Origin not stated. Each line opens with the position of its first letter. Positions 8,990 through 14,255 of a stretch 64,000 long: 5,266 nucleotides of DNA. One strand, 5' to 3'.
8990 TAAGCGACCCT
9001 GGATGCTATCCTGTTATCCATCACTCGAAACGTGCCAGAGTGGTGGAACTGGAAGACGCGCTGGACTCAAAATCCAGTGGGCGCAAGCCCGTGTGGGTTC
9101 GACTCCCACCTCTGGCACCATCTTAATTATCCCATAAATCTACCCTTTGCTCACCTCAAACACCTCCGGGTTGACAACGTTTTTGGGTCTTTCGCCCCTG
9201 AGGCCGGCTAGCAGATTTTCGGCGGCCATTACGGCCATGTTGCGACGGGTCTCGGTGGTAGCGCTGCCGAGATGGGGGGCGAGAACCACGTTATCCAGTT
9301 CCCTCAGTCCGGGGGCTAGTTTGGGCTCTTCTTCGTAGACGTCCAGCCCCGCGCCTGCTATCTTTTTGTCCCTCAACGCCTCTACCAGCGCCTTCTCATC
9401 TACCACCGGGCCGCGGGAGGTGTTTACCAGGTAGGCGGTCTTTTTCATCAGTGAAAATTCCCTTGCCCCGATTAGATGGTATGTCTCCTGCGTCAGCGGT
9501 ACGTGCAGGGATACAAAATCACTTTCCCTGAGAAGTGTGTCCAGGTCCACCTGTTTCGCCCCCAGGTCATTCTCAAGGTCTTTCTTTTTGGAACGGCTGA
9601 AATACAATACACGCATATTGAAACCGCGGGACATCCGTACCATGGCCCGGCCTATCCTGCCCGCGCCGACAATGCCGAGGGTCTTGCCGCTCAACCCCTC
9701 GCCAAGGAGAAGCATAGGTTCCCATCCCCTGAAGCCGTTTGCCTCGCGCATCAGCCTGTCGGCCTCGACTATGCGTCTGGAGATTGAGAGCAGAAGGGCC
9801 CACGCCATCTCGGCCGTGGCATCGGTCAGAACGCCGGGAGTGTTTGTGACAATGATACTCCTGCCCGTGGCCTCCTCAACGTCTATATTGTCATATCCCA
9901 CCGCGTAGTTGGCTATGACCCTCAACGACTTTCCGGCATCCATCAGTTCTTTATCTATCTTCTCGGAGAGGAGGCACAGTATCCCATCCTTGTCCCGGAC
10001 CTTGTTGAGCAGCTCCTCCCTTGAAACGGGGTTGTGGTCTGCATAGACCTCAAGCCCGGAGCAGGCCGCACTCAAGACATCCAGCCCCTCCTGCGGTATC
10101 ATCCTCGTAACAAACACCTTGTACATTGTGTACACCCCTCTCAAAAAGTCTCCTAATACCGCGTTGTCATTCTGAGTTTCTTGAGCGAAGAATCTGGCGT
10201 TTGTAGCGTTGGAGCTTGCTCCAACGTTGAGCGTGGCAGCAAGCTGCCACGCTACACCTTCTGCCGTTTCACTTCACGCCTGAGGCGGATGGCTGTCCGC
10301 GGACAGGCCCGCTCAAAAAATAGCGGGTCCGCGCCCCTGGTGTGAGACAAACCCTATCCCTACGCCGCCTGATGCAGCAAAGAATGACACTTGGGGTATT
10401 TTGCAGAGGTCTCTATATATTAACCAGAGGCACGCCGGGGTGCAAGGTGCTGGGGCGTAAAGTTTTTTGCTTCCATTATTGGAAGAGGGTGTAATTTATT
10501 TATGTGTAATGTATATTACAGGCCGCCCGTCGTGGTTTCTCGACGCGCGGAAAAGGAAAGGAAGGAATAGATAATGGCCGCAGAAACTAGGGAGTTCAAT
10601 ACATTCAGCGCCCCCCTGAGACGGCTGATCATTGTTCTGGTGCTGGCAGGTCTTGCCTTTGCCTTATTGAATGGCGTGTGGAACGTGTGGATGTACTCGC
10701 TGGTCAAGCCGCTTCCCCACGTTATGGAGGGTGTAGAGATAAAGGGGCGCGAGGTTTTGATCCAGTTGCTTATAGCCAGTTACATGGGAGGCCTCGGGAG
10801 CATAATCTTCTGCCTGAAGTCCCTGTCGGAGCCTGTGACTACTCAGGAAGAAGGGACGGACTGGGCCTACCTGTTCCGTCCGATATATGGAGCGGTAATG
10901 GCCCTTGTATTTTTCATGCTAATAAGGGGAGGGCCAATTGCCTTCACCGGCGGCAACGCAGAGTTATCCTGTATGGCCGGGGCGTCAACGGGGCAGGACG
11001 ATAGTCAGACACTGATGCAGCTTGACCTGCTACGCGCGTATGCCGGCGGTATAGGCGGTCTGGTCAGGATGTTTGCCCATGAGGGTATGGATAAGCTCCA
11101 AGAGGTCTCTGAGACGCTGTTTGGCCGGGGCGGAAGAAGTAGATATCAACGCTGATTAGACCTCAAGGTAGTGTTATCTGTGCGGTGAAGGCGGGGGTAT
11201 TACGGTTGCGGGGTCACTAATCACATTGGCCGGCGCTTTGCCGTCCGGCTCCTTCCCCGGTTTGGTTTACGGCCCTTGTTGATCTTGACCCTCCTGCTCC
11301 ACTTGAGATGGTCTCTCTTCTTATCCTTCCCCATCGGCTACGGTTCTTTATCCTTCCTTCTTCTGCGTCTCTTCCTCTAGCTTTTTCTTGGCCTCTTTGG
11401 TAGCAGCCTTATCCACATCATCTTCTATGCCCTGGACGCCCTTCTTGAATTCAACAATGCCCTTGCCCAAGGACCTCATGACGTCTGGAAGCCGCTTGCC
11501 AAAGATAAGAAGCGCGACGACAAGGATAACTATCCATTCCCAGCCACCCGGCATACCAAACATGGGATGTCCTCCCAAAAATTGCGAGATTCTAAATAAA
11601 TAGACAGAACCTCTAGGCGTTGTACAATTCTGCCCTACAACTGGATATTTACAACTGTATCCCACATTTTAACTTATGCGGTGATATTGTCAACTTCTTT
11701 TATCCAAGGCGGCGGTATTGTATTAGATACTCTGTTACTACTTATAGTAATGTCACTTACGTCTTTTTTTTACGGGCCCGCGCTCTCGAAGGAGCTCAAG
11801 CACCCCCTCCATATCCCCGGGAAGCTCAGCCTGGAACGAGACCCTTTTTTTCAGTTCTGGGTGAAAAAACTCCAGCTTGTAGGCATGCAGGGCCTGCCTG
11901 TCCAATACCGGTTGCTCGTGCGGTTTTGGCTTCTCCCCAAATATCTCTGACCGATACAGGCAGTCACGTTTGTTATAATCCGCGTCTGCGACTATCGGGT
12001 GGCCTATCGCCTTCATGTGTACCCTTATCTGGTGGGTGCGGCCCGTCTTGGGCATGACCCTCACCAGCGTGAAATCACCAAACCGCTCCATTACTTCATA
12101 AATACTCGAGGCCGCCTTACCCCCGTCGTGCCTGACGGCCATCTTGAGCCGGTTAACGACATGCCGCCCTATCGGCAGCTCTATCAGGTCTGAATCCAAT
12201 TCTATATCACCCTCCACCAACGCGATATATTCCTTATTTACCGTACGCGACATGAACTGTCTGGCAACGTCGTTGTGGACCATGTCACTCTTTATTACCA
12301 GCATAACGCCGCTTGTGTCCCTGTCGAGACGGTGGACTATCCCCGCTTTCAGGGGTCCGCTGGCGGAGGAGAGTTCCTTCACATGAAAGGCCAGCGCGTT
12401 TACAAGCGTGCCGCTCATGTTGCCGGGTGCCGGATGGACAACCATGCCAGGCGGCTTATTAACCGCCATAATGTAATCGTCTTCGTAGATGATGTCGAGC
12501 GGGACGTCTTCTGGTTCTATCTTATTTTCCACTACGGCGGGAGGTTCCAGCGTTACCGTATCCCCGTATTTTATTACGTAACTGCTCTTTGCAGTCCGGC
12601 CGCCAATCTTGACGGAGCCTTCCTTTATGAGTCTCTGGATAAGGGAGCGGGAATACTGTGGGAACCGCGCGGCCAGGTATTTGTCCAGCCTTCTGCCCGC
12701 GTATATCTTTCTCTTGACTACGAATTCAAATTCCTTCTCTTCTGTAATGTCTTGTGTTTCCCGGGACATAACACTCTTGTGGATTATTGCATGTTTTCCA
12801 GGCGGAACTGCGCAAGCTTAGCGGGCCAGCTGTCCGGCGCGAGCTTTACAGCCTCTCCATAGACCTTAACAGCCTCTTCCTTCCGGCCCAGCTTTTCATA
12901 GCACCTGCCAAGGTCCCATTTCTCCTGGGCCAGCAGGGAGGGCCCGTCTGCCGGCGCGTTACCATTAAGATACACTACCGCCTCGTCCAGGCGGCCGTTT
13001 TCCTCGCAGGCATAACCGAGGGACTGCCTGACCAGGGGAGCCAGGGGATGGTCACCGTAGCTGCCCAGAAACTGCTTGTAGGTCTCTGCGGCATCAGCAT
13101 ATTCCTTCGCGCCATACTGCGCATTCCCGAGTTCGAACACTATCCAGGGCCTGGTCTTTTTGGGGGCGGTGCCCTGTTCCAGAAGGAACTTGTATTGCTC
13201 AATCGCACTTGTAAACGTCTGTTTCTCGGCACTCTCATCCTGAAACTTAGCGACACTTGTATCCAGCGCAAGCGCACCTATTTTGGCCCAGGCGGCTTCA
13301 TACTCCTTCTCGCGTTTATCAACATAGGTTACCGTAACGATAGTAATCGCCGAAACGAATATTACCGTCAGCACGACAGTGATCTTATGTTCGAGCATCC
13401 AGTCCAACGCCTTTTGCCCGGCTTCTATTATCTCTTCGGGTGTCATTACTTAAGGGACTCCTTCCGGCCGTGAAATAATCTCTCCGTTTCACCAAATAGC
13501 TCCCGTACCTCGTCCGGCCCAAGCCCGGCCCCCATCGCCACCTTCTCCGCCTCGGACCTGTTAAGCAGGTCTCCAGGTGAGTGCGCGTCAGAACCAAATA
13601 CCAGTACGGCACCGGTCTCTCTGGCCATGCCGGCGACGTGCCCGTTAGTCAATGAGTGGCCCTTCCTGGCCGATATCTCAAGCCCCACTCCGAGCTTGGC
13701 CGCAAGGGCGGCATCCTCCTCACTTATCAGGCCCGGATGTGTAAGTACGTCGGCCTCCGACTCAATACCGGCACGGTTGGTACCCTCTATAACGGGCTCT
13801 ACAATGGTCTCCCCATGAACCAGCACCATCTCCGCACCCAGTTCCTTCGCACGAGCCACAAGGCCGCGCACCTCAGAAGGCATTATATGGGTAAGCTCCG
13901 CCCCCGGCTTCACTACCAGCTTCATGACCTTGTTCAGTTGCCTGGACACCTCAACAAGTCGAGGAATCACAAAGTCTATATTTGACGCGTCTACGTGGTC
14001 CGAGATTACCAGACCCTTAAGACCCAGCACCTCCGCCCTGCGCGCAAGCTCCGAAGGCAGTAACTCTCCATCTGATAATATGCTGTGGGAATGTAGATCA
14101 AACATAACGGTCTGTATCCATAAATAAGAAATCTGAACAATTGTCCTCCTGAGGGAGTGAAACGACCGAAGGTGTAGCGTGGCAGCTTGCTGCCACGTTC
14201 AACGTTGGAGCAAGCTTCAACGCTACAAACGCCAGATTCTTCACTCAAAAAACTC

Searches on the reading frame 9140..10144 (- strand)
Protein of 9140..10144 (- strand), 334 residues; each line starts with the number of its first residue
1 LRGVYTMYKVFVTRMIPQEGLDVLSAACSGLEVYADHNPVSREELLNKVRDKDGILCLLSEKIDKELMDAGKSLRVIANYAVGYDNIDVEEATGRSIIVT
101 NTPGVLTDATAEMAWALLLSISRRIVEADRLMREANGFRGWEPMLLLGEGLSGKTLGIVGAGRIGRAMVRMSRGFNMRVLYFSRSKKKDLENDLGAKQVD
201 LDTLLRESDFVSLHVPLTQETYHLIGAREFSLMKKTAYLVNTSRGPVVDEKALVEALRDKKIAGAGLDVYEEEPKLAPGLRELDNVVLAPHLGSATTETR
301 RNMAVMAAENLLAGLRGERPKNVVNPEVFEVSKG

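Call 56: search_protein_families(library=pfam, proteins=[window:9140-10144:-], max_evalue=0.01)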
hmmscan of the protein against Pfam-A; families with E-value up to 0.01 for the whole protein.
window:9140-10144:- (334 aa): 5 families
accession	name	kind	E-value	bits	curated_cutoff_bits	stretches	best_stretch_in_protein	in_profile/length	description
PF02826.25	2-Hacid_dh_C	-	5.2e-61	205.5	25.1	1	116-293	2-178/178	D-isomer specific 2-hydroxyacid dehydrogenase, NAD binding domain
PF00389.36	2-Hacid_dh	-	2.1e-32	112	24.6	1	10-325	1-134/134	D-isomer specific 2-hydroxyacid dehydrogenase, catalytic domain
PF13478.12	XdhC_C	-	0.007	17.3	29.7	0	157-260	2-68/125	XdhC Rossmann domain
PF03807.23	F420_oxidored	-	0.0085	17.1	21.6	0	156-218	2-70/94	NADP oxidoreductase coenzyme F420-dependent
PF03446.21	NAD_binding_2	-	0.0091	16.5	21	0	156-263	2-113/161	NAD binding domain of 6-phosphogluconate dehydrogenase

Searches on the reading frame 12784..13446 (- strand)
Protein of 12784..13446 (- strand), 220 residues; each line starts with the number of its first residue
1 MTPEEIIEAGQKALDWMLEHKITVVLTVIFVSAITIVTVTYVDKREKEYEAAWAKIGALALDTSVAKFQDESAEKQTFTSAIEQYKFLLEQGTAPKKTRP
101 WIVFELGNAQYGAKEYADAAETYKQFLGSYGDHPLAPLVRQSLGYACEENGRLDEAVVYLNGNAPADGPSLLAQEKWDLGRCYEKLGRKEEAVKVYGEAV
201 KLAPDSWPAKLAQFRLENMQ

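Call 56: search_protein_families(library=pfam, proteins=[window:12784-13446:-], max_evalue=0.01)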
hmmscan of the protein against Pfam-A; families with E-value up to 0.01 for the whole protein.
window:12784-13446:- (220 aa): 13 families
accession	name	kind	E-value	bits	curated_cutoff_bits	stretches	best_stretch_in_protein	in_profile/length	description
PF07719.23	TPR_2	-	4.3e-14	51.8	27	1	177-205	5-33/34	Tetratricopeptide repeat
PF13432.12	TPR_16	-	3.1e-11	43.9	32.7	1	105-157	2-51/65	Tetratricopeptide repeat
PF13181.12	TPR_8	-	4e-11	42.6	25.7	1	178-205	6-33/34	Tetratricopeptide repeat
PF13174.12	TPR_6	-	6.7e-11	42.5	26.3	1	179-206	6-33/33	Tetratricopeptide repeat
PF00515.34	TPR_1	-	7.9e-11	41.7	27.8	1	179-205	7-33/34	Tetratricopeptide repeat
PF13428.12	TPR_14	-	4.8e-10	39.5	23.5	1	176-212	4-40/44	Tetratricopeptide repeat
PF14559.12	TPR_19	-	5.5e-08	33.5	25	0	177-206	29-58/68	Tetratricopeptide repeat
PF13424.12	TPR_12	-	6.1e-08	33.2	30.1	0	178-204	50-76/77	Tetratricopeptide repeat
PF13176.12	TPR_7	-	2.9e-07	30.5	27.9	1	179-205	5-31/36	Tetratricopeptide repeat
PF09976.15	TPR_21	-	5.4e-05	23.5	25.5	1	19-219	6-191/193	Tetratricopeptide repeat-like domain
PF13414.12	TPR_11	-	8e-05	22.7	26.8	0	183-206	4-27/42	TPR repeat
PF13431.12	TPR_17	-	0.0028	18.2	24.4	0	134-157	10-33/34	Tetratricopeptide repeat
PF25575.1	TPR_BSK1_C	-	0.0044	17.3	42.2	0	107-150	49-92/118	Serine/threonine-protein kinase BSK1-like, TPR repeats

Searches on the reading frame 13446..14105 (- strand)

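Call 56: search_protein_families(library=pfam, proteins=[window:13446-14105:-], max_evalue=0.01)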
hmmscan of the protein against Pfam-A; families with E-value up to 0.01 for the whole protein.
window:13446-14105:- (219 aa): 2 families
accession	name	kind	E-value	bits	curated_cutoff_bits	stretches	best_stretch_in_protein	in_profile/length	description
PF02811.25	PHP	-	2.9e-05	24.9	26.4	1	3-73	1-65/164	PHP domain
PF19799.5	DUF6282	-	0.0032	17.7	26.8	0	53-102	125-177/196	Family of unknown function (DUF6282)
